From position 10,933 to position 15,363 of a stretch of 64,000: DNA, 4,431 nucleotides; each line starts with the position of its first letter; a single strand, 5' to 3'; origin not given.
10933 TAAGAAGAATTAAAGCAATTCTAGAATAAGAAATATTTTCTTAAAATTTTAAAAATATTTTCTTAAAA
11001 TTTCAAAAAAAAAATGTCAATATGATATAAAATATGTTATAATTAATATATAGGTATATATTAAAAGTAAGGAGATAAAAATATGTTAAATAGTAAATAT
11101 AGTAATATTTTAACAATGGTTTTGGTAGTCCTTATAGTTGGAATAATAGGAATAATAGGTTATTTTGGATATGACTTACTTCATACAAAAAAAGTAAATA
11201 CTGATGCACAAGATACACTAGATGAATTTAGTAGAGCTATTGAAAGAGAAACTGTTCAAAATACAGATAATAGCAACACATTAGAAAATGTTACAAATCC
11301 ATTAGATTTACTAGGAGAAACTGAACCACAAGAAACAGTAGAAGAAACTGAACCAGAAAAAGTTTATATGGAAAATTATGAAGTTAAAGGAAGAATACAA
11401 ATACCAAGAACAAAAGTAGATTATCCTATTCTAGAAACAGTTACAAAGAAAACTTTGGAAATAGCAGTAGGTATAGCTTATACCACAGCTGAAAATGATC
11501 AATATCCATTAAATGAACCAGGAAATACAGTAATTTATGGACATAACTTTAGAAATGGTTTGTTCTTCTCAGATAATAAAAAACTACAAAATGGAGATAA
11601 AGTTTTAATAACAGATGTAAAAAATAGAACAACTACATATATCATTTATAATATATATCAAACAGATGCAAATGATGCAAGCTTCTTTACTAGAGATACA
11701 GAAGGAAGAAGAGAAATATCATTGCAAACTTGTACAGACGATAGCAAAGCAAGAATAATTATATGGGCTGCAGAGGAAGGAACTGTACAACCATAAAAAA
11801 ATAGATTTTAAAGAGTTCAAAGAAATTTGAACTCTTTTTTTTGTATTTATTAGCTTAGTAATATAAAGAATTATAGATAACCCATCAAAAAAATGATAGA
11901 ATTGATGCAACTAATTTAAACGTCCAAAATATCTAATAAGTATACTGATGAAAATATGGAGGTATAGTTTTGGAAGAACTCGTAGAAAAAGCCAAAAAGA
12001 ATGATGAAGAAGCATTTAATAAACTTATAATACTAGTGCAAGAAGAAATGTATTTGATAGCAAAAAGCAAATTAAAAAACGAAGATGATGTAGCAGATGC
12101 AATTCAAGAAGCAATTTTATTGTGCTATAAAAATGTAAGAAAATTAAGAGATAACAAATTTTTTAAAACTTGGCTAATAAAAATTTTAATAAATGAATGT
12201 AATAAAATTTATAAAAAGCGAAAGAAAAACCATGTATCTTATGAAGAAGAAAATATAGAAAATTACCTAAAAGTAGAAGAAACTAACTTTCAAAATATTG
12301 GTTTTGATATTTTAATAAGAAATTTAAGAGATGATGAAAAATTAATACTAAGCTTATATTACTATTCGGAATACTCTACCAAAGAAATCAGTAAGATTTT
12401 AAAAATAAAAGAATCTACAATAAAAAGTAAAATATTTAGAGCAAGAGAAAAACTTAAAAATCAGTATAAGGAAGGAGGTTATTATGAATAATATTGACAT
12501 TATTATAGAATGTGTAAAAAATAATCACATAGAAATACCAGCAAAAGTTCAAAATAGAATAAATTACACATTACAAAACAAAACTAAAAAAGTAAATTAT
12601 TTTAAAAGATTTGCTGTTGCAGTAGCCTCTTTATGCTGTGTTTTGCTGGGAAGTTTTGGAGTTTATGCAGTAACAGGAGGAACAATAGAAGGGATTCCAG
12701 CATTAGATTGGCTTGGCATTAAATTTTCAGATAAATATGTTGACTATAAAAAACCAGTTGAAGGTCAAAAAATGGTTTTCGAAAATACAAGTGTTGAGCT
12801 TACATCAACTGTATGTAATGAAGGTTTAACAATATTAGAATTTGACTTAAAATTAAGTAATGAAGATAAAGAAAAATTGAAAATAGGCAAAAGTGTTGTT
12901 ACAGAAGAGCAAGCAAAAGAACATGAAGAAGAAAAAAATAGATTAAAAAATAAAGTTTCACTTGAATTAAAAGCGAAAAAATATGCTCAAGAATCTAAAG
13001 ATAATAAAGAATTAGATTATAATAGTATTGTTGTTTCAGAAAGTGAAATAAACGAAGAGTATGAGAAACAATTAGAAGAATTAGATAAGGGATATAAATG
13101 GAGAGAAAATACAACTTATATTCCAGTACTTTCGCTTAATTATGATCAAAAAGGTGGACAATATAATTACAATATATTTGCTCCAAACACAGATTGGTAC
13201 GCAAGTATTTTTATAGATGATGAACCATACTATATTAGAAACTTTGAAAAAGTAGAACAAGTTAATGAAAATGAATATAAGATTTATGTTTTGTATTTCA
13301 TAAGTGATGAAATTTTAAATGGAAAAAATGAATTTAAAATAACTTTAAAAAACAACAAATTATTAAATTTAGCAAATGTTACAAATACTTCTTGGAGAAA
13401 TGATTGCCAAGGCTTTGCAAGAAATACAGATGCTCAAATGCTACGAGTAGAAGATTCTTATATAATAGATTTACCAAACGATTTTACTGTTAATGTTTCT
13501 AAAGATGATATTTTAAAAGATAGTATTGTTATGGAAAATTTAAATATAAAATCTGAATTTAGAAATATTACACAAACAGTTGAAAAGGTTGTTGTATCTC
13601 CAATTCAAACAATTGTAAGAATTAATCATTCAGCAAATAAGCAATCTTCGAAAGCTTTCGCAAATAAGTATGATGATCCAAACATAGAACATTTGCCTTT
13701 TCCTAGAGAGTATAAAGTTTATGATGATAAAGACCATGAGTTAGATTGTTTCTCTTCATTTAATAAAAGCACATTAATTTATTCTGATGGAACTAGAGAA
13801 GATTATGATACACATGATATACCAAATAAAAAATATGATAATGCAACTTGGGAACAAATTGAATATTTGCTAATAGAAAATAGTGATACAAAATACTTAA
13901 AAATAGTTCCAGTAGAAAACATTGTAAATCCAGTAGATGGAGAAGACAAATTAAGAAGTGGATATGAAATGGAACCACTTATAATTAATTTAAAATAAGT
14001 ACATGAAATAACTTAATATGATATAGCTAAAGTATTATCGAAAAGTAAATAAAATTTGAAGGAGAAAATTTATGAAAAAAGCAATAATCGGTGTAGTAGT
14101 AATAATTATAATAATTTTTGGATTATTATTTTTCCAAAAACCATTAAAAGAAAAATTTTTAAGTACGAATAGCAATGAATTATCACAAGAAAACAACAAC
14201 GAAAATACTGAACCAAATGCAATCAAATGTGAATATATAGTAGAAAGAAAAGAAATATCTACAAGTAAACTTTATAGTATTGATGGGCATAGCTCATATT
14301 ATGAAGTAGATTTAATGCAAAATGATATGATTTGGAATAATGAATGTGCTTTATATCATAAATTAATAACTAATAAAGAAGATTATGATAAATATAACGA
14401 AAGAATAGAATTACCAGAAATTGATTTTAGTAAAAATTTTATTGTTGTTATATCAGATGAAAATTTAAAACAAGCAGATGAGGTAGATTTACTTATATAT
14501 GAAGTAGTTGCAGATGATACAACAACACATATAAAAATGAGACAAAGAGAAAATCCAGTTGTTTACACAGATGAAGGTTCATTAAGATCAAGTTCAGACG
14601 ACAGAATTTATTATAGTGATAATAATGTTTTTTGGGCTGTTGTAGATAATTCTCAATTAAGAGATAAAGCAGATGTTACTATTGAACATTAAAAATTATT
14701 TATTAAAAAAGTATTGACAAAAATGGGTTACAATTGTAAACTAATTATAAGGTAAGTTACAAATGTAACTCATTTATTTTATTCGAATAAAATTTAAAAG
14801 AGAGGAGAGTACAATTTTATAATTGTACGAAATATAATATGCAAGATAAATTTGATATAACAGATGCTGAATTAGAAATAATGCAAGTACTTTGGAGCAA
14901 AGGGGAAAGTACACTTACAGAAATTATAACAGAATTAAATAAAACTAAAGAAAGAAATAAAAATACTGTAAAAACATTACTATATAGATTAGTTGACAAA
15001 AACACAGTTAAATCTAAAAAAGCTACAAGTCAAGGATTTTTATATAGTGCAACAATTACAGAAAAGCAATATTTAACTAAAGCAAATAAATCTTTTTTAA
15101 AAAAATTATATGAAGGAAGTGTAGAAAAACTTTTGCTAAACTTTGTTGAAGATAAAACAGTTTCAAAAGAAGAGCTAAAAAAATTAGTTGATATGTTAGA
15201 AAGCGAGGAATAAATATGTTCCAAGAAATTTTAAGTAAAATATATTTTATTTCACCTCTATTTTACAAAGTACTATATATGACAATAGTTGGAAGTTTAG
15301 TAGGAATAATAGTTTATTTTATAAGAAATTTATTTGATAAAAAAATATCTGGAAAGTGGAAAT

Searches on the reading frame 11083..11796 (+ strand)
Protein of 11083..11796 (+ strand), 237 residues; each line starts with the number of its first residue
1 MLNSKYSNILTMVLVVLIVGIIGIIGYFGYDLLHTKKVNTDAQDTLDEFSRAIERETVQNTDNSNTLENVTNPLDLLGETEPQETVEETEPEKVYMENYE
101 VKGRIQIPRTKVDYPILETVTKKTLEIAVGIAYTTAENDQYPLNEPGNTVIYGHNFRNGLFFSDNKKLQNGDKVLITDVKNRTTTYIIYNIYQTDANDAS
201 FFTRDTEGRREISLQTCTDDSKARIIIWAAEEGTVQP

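Call 40: search_protein_families(library=pfam, proteins=[window:11083-11796:+], max_evalue=0.00001)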
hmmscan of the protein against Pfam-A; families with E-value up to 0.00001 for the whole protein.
window:11083-11796:+ (237 aa): 1 family
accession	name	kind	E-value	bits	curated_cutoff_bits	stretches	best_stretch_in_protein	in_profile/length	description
PF04203.18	Sortase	-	1.8e-23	83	26.6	1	105-230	1-123/125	Sortase domain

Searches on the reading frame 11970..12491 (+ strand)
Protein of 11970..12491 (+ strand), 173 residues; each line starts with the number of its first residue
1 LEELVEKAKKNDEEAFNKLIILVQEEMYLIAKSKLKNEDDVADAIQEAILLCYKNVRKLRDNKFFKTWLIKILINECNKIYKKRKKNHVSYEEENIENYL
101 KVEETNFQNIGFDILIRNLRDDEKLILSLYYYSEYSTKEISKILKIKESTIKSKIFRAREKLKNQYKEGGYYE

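Call 40: search_protein_families(library=pfam, proteins=[window:11970-12491:+], max_evalue=0.00001)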
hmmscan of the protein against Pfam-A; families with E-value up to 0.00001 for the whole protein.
window:11970-12491:+ (173 aa): 4 families
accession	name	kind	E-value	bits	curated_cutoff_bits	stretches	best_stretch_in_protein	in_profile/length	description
PF08281.18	Sigma70_r4_2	-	3.3e-12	46.3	25.7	1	115-162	7-54/54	Sigma-70, region 4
PF04545.22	Sigma70_r4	-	3e-11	43.1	24.1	1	116-163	2-49/50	Sigma-70, region 4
PF04542.20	Sigma70_r2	-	1.7e-08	34.6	24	1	27-85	9-69/71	Sigma-70 region 2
PF07638.17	Sigma70_ECF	-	6.5e-07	29.9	21.1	0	3-62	6-64/185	ECF sigma factor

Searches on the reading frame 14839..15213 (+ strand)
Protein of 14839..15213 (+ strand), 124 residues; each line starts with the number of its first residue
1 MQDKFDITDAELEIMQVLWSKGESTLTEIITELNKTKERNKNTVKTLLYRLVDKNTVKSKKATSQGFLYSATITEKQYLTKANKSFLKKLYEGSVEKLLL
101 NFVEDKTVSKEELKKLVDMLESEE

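Call 40: search_protein_families(library=pfam, proteins=[window:14839-15213:+], max_evalue=0.00001)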
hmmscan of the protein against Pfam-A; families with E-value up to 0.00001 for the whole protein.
window:14839-15213:+ (124 aa): 1 family
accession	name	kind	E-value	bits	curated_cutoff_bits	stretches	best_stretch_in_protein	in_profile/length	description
PF03965.22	Penicillinase_R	-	1.5e-31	109.6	22.6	1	7-121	1-114/115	Penicillinase repressor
